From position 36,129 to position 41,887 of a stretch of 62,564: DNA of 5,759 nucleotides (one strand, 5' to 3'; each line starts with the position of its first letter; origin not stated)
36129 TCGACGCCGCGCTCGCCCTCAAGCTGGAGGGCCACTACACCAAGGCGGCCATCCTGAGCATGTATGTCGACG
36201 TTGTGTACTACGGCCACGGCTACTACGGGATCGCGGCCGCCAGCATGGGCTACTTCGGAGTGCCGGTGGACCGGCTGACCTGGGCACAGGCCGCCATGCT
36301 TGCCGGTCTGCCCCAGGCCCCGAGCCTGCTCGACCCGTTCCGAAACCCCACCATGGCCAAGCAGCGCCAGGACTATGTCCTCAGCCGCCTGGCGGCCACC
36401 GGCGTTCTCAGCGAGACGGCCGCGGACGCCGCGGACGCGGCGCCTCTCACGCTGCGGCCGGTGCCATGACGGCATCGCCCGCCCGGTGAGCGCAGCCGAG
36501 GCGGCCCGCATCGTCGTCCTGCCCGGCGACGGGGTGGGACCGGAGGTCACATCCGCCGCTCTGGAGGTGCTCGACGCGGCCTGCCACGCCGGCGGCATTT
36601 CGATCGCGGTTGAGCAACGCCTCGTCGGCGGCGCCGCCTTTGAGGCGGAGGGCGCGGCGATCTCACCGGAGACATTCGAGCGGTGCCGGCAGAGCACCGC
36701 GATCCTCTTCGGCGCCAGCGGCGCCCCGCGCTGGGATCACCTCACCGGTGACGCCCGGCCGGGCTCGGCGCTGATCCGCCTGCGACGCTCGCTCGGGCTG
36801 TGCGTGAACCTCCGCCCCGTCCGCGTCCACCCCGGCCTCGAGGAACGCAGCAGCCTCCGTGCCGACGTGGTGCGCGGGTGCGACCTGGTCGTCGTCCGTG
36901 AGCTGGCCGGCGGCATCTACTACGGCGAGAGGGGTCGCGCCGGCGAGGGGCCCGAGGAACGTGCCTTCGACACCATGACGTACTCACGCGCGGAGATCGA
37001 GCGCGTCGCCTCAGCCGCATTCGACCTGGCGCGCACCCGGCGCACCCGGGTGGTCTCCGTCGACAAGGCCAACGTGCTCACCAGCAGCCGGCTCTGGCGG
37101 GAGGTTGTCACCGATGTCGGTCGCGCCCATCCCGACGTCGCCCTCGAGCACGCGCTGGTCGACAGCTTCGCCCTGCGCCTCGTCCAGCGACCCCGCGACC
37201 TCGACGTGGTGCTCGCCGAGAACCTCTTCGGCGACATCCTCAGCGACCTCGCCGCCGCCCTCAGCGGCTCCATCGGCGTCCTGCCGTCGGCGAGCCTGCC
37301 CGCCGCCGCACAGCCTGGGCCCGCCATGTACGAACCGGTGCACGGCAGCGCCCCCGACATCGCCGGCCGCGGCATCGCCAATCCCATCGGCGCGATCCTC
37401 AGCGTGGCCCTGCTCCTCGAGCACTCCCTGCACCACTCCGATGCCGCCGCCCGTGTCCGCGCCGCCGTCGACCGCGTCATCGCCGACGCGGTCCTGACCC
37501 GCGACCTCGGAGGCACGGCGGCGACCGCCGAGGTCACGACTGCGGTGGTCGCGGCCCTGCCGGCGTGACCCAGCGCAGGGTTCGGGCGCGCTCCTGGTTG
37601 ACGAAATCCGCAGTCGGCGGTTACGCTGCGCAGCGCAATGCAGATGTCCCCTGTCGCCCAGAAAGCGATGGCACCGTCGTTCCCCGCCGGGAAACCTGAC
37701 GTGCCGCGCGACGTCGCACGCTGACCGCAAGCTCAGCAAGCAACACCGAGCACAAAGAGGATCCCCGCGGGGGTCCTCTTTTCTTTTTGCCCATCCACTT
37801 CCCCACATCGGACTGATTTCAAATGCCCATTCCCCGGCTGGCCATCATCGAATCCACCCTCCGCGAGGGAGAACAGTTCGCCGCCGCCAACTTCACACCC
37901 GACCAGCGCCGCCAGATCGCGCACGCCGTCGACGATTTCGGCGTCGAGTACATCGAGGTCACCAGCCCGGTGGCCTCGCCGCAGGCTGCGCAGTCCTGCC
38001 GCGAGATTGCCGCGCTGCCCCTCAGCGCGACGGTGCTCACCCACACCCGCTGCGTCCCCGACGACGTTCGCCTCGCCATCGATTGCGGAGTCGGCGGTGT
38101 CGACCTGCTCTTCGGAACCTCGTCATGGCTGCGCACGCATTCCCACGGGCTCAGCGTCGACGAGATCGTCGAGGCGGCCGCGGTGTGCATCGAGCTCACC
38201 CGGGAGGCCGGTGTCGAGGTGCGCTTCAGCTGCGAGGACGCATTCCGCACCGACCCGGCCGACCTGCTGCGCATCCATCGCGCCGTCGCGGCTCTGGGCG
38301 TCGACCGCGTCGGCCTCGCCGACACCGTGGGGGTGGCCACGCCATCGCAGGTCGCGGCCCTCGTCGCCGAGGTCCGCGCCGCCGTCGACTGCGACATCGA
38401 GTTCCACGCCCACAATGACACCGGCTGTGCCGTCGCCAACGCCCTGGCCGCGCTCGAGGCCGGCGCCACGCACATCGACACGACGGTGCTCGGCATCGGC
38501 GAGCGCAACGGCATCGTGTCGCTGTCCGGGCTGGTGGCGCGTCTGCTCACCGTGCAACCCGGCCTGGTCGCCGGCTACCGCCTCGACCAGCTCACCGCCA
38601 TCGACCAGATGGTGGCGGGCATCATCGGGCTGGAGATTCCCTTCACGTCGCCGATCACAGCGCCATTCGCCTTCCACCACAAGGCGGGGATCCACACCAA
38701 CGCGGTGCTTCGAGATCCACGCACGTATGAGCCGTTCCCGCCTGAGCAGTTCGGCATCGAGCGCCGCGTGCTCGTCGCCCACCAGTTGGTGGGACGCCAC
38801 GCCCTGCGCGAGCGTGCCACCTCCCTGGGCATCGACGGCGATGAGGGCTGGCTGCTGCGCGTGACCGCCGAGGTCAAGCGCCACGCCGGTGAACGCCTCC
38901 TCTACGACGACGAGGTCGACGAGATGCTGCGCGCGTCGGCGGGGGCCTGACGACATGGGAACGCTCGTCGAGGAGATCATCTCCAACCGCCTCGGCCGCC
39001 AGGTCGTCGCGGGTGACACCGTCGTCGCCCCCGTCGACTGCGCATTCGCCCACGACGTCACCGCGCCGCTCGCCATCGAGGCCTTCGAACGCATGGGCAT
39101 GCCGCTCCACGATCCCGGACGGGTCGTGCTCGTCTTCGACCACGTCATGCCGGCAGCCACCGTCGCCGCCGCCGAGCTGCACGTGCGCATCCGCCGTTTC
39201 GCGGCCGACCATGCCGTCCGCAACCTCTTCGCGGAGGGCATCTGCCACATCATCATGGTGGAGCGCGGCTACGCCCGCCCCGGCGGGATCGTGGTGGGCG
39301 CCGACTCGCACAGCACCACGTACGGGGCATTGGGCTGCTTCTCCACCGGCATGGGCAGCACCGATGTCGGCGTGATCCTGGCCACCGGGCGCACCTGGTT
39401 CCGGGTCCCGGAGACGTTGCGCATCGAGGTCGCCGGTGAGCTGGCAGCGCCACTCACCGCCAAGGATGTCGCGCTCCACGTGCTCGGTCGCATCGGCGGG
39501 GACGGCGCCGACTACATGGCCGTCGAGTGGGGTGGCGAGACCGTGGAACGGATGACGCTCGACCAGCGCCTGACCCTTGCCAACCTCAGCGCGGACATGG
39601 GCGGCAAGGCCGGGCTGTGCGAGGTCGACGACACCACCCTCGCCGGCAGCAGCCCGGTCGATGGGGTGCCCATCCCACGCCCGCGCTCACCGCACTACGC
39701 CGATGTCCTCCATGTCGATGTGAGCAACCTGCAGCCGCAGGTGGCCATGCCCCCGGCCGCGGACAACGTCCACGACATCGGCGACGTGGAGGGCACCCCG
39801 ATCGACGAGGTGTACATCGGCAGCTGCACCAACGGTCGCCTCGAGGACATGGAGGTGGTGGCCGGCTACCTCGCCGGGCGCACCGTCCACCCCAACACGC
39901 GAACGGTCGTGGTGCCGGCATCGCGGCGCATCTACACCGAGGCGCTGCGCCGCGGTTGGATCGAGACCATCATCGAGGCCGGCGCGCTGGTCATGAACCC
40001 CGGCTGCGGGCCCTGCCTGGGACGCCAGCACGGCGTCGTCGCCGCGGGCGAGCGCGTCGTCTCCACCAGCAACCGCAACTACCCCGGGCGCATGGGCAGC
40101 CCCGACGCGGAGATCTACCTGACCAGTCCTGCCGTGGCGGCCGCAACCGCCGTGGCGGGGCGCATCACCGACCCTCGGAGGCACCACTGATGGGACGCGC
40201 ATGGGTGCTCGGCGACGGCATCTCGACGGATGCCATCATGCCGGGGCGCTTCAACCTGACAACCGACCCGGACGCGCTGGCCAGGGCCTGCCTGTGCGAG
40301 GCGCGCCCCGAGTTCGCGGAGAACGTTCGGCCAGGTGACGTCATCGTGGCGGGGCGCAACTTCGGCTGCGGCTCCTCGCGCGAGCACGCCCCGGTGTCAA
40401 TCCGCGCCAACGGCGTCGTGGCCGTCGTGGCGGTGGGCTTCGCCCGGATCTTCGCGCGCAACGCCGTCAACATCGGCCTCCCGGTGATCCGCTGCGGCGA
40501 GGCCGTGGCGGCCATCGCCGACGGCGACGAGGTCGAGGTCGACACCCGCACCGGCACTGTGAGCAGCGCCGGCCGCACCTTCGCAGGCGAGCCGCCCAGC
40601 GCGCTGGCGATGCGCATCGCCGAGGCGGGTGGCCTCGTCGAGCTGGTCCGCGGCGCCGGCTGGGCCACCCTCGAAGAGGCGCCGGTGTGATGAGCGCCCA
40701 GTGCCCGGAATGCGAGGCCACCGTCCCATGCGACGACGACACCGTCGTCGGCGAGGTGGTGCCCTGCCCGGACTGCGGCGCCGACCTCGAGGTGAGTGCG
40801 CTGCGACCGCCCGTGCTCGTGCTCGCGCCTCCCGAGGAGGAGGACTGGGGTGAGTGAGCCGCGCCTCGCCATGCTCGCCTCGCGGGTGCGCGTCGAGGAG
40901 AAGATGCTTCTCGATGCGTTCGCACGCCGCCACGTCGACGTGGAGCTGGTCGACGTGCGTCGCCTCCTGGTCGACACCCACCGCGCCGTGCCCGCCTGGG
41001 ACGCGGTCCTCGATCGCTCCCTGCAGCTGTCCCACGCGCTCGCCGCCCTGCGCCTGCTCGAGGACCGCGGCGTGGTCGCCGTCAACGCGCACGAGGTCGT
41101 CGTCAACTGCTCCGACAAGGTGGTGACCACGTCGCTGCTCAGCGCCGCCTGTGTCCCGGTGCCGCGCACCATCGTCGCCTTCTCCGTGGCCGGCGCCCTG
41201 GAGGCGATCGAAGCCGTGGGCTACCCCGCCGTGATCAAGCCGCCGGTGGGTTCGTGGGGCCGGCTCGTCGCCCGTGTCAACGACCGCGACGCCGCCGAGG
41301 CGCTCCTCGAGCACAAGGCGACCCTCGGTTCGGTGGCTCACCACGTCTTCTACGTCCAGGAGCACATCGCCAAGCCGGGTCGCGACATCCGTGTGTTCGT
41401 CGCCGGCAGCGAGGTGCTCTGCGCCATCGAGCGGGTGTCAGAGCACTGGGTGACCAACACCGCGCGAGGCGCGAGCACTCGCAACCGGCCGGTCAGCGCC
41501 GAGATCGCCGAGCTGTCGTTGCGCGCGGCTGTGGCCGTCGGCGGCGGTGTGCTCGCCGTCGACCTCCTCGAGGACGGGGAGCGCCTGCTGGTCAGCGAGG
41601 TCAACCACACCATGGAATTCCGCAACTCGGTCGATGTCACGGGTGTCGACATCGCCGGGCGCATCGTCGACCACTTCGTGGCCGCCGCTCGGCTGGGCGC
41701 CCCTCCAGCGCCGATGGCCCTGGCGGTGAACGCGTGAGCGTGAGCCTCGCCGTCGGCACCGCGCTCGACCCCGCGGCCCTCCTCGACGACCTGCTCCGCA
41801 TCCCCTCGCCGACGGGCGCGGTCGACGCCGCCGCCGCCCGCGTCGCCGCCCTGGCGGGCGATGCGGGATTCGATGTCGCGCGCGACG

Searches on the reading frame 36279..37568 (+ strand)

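Call 79: search_protein_families(library=pfam, proteins=[window:36279-37568:+], max_evalue=0.00001)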
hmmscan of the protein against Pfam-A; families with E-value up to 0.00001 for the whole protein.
window:36279-37568:+ (429 aa): 1 family
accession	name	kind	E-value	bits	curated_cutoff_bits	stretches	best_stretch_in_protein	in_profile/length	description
PF00180.25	Iso_dh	-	1.4e-120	403.2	27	1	78-423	2-348/348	Isocitrate/isopropylmalate dehydrogenase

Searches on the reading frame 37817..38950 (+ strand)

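Call 79: search_protein_families(library=pfam, proteins=[window:37817-38950:+], max_evalue=0.00001)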
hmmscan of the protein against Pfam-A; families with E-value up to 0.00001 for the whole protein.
window:37817-38950:+ (377 aa): 2 families
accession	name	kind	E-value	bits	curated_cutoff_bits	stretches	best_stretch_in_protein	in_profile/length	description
PF00682.25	HMGL-like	-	1.6e-75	254.3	29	1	8-266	2-260/260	HMGL-like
PF22617.1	HCS_D2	-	1.3e-24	86.8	27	1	280-359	1-80/82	Homocitrate synthase post-HMGL domain-like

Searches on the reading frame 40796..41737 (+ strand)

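Call 79: search_protein_families(library=pfam, proteins=[window:40796-41737:+], max_evalue=0.00001)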
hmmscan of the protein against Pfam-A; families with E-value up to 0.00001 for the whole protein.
window:40796-41737:+ (313 aa): 2 families
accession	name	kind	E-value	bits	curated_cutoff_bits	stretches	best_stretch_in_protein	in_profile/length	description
PF08443.16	RimK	-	1.8e-24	86.9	21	1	106-292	2-186/188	RimK-like ATP-grasp domain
PF22626.3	LysX_preATP_grasp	-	9.4e-19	67.8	27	1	24-102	1-82/84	LysX preATP-grasp domain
